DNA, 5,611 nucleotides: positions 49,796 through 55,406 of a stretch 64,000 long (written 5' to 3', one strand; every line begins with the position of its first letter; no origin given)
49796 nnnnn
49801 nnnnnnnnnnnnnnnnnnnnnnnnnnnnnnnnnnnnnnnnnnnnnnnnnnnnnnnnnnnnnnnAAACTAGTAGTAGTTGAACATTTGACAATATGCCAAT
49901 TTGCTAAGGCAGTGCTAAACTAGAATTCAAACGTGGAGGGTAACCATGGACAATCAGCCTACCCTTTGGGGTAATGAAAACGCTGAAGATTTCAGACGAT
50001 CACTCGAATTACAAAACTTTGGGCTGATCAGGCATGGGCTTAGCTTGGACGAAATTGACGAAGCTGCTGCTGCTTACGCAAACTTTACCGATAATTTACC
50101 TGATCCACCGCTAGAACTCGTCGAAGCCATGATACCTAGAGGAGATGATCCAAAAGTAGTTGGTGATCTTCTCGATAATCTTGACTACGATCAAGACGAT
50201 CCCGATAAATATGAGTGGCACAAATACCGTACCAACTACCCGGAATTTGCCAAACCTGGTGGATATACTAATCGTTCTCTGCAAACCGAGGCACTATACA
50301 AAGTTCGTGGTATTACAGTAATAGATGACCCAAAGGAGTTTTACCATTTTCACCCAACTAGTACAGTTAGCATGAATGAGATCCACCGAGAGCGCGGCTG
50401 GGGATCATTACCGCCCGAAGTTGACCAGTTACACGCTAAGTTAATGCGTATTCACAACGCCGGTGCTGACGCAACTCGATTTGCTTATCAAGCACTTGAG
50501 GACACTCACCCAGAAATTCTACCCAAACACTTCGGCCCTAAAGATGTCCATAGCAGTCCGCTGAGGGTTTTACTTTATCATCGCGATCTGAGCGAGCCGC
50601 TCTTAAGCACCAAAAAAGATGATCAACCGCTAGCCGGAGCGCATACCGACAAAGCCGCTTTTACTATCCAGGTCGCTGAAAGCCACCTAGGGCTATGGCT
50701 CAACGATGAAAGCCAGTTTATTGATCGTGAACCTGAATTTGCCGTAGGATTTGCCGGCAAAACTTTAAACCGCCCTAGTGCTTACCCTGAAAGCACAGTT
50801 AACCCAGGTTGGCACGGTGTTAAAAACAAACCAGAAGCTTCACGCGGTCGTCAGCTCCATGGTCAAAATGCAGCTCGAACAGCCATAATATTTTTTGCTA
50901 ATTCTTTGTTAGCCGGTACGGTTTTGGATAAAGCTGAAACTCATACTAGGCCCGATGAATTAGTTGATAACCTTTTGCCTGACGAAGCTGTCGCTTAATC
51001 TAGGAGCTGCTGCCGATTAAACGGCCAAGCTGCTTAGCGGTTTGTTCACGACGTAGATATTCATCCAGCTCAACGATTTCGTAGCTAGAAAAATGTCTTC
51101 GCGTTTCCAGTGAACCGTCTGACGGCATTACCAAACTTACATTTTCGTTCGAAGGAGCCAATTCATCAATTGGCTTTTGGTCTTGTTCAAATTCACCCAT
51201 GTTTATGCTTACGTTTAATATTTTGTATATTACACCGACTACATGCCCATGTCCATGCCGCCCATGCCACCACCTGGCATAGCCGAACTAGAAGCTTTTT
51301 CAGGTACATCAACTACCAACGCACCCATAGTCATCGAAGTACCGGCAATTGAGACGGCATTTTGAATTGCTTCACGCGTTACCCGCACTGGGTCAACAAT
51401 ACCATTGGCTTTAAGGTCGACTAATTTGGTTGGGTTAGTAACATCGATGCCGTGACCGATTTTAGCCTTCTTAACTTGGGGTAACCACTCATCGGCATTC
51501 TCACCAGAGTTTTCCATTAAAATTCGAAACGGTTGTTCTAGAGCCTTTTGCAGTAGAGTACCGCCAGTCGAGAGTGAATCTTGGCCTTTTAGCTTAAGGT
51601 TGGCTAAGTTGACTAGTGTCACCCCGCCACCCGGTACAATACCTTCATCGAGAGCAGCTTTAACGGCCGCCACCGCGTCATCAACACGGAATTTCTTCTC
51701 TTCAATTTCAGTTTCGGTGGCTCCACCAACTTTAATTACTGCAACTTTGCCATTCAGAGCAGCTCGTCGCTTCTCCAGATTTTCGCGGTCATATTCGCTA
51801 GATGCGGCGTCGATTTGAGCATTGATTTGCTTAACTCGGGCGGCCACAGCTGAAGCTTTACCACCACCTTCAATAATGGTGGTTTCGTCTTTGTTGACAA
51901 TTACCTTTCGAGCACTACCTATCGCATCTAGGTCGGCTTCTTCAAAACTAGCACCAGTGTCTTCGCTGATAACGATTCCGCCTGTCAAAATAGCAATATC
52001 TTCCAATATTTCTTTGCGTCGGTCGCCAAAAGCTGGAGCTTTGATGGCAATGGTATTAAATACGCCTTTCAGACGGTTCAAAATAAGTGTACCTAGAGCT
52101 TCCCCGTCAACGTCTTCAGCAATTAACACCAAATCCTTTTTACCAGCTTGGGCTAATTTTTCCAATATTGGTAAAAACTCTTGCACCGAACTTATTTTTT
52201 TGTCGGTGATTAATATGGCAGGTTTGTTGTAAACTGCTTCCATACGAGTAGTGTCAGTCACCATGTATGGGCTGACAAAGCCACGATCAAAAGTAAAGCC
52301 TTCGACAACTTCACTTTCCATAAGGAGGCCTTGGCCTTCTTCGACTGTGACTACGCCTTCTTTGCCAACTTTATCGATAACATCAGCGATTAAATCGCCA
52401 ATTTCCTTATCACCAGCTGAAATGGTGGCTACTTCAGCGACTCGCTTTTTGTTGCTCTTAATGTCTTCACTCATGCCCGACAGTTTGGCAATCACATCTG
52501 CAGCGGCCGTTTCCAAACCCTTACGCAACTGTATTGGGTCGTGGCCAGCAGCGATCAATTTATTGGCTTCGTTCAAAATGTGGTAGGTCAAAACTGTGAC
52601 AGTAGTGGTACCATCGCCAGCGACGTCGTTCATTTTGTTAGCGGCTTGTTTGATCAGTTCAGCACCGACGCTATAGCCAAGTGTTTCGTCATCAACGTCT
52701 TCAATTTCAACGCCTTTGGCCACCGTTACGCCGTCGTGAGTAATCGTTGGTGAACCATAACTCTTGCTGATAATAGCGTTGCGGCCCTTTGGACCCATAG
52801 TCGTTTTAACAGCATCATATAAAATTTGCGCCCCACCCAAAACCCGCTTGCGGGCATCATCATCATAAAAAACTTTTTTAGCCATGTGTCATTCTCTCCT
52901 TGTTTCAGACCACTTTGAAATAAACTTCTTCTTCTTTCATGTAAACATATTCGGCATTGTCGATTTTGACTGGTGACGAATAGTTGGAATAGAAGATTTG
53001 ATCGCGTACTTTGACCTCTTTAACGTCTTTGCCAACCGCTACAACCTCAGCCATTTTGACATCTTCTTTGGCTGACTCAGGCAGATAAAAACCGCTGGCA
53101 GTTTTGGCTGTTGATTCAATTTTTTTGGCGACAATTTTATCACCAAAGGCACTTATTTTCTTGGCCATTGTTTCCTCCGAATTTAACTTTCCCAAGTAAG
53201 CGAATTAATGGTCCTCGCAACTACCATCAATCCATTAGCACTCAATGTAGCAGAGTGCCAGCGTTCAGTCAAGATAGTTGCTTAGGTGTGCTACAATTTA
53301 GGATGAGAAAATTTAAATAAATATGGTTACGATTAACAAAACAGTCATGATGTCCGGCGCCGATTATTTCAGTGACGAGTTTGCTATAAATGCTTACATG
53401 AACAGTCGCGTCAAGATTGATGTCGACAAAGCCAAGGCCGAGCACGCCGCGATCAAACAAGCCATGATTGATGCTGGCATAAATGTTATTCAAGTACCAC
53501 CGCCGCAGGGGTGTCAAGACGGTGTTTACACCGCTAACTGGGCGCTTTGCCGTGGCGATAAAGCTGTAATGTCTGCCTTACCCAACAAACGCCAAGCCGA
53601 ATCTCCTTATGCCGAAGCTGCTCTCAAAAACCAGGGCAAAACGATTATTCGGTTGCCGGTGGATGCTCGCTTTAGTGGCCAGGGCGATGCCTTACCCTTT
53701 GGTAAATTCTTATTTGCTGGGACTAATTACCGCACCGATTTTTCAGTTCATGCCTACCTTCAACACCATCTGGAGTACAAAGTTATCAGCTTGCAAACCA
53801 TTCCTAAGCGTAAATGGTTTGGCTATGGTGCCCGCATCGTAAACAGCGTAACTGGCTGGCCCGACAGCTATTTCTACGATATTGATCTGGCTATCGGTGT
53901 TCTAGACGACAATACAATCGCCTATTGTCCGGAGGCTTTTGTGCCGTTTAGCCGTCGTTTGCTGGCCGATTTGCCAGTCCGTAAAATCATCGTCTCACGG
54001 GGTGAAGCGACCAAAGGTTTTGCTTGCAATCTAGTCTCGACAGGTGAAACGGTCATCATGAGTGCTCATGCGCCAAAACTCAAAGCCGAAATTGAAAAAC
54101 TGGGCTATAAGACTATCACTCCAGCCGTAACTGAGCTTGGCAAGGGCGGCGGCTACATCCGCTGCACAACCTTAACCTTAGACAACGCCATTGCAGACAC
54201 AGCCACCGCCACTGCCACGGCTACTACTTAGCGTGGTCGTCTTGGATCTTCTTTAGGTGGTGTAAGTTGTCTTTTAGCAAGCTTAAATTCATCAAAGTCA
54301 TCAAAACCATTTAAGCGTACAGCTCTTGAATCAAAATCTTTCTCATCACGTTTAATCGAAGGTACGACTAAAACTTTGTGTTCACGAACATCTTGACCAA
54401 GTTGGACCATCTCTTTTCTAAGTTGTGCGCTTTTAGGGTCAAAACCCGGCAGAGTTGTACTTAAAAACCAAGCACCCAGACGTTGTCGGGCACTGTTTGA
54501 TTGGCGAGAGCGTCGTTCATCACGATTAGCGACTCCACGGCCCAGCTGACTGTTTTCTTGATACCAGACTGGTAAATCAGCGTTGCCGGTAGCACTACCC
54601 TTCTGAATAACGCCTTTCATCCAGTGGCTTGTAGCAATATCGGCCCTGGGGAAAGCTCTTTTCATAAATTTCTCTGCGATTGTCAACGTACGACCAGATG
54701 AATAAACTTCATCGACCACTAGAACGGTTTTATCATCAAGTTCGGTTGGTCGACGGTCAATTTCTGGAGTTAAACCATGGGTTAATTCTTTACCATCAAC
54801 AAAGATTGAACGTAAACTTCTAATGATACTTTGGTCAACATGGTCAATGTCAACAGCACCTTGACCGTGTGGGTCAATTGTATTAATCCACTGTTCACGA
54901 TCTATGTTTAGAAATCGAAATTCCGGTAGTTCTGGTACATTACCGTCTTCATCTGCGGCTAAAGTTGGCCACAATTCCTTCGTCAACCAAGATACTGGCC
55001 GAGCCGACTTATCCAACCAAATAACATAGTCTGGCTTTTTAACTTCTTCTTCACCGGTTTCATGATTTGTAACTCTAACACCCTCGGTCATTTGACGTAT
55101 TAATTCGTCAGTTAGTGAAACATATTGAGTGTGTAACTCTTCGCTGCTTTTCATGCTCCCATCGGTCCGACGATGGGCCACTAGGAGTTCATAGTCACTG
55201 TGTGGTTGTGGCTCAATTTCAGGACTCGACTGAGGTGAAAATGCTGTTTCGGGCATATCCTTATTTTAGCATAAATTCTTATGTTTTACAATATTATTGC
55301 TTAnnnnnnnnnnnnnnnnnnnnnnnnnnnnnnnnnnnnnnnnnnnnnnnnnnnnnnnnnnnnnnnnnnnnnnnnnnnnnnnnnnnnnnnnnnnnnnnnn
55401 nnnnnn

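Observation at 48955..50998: Oxygen-dependent pair: soluble acyl-ACP desaturase next to a 2OG-Fe(II) oxygenase, with no fatty-acid synthesis genes in this window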

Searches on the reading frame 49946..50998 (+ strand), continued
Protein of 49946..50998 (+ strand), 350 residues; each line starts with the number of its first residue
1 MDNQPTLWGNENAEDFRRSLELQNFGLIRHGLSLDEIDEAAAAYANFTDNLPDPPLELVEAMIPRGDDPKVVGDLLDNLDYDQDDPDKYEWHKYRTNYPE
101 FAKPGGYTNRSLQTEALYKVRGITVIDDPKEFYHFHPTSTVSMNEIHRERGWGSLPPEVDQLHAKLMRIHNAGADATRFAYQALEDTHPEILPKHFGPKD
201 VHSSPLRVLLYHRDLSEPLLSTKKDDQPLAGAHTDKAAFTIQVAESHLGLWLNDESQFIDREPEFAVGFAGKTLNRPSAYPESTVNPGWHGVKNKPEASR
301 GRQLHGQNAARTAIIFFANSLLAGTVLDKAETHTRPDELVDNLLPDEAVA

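Call 83: search_solved_structures(query=A1, max_evalue=1, show_alignments=3)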
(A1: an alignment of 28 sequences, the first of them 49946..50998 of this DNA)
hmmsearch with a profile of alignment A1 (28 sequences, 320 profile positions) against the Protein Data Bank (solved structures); distinct sequences matched with E-value up to 1: 14.
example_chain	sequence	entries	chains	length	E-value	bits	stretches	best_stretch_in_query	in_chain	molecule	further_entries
3on7_A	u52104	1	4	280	0.00056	22.1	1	128-236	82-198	Oxidoreductase, iron/ascorbate family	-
5c3o_A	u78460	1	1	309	0.017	17.2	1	189-305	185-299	Thymine dioxygenase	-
5c3p_A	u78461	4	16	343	0.029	16.5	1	189-302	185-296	Thymine dioxygenase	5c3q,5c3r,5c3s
7v52_A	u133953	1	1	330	0.055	15.6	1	191-281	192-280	AdaV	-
7fh5_A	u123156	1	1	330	0.058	15.5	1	191-281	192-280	AdaV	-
7v54_A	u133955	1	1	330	0.081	15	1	191-281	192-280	AdaV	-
7w5s_A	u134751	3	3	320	0.13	14.3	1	191-281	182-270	nonheme iron and alpha-ketoglutarate dependent halogenase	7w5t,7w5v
7v56_A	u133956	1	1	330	0.13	14.3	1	191-281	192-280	AdaV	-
7v57_A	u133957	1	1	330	0.14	14.2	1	191-281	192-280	AdaV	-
4u1e_G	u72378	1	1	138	0.17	13.9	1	43-114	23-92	Eukaryotic translation initiation factor 3 subunit G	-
6zu9_r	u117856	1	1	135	0.18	13.9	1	44-114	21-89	Eukaryotic translation initiation factor 3 subunit G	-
9spj_ZL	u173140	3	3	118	0.21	13.7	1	145-197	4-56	Small ribosomal subunit protein uS10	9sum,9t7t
6fyx_r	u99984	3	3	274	0.75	11.8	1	49-114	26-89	Eukaryotic translation initiation factor 3 subunit G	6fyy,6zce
8cah_r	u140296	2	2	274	0.75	11.8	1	49-114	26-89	Eukaryotic translation initiation factor 3 subunit G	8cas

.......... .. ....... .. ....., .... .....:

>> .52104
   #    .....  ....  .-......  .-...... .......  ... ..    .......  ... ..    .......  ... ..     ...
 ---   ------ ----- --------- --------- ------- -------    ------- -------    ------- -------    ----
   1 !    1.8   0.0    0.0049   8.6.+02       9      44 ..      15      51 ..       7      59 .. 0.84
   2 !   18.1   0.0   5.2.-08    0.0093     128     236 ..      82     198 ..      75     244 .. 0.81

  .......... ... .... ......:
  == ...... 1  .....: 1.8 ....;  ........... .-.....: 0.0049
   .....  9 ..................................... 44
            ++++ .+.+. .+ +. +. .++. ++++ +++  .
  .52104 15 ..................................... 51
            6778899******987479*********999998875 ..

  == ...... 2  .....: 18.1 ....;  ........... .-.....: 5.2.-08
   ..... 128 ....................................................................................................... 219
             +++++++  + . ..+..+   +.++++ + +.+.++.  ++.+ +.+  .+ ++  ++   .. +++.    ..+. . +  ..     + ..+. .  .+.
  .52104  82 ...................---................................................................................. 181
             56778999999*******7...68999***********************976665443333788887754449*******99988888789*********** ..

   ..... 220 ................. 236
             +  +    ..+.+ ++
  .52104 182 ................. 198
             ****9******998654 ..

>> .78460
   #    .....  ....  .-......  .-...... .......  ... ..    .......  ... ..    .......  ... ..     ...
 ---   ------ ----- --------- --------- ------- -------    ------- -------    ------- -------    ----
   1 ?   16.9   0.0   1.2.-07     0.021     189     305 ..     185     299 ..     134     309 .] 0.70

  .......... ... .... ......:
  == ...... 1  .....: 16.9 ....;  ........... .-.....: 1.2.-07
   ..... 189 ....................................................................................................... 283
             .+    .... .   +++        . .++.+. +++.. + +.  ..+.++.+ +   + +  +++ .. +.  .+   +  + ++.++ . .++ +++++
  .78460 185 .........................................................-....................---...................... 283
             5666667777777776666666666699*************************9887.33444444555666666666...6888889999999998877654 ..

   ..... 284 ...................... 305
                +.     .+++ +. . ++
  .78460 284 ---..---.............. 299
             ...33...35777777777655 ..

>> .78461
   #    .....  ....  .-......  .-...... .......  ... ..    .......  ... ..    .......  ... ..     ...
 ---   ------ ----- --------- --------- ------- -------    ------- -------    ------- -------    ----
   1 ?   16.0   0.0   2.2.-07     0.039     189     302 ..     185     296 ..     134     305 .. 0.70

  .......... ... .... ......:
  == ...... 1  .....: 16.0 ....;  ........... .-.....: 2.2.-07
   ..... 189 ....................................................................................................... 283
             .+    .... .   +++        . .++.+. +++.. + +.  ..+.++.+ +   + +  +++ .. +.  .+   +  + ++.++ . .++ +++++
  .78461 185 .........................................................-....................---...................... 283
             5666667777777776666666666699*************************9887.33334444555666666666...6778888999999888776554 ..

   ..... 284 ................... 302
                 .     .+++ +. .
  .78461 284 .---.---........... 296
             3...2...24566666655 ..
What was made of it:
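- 49946..50998 (+): Divergent IPNS/T7H-type 2OG-Fe(II) oxygenase (OX), 350 aa. It is a native backbone gene belonging to a family found only in Saccharibacteria. The family profile hits 3on7 at E 5.6e-4 and T7H at 0.017, with the ligands aligned (call 83).
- On IPNS-like / DOXC 2OG-Fe(II) oxygenase (PF03171 + PF14226): They align to T7H's HTD and VHRV (call 83).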

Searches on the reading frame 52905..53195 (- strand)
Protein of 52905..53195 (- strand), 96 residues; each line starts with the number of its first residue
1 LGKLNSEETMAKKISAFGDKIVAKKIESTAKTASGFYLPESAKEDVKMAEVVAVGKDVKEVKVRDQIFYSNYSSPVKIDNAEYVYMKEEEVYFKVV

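Call 85: search_protein_families(library=pfam, proteins=[window:52905-53195:-], max_evalue=0.001)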
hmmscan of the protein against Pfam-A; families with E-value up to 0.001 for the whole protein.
window:52905-53195:- (96 aa): 1 family
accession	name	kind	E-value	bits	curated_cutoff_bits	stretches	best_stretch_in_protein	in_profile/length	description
PF00166.26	Cpn10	-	9.9e-16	58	21.1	1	13-92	1-90/93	Chaperonin 10 Kd subunit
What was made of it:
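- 51239..53195 (-): groEL (51239..52885) and groES (52905..53195). They are backbone genes and mark the right edge of the site. Cpn10 Pfam hit (call 85).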

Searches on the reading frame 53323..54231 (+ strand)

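Call 29: search_protein_families(library=pfam, proteins=[window:53323-54231:+], max_evalue=0.0001)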
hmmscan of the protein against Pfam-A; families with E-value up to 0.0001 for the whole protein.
window:53323-54231:+ (302 aa): 1 family
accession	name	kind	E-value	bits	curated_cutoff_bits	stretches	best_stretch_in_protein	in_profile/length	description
PF19420.4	DDAH_eukar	-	2e-08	34.3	23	0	23-160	11-167/291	N,N dimethylarginine dimethylhydrolase, eukaryotic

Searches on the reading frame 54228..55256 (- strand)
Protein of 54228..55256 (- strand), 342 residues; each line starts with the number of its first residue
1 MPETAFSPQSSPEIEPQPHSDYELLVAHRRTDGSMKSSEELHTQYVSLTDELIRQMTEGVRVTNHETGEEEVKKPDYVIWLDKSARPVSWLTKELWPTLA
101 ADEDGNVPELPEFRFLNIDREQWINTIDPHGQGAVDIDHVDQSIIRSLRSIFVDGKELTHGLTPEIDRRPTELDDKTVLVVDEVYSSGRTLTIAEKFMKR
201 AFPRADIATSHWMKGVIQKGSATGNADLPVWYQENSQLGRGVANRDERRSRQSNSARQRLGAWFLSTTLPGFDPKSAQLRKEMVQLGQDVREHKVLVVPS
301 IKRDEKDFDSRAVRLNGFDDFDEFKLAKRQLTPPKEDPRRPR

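Call 30: search_protein_families(library=pfam, proteins=[window:54228-55256:-], max_evalue=0.0001)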
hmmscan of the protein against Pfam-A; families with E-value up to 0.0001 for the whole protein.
window:54228-55256:- (342 aa): 1 family
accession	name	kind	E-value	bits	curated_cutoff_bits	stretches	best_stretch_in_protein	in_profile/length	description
PF00156.33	Pribosyltran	-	3.7e-05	23.5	26.3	1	161-209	74-122/158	Phosphoribosyl transferase domain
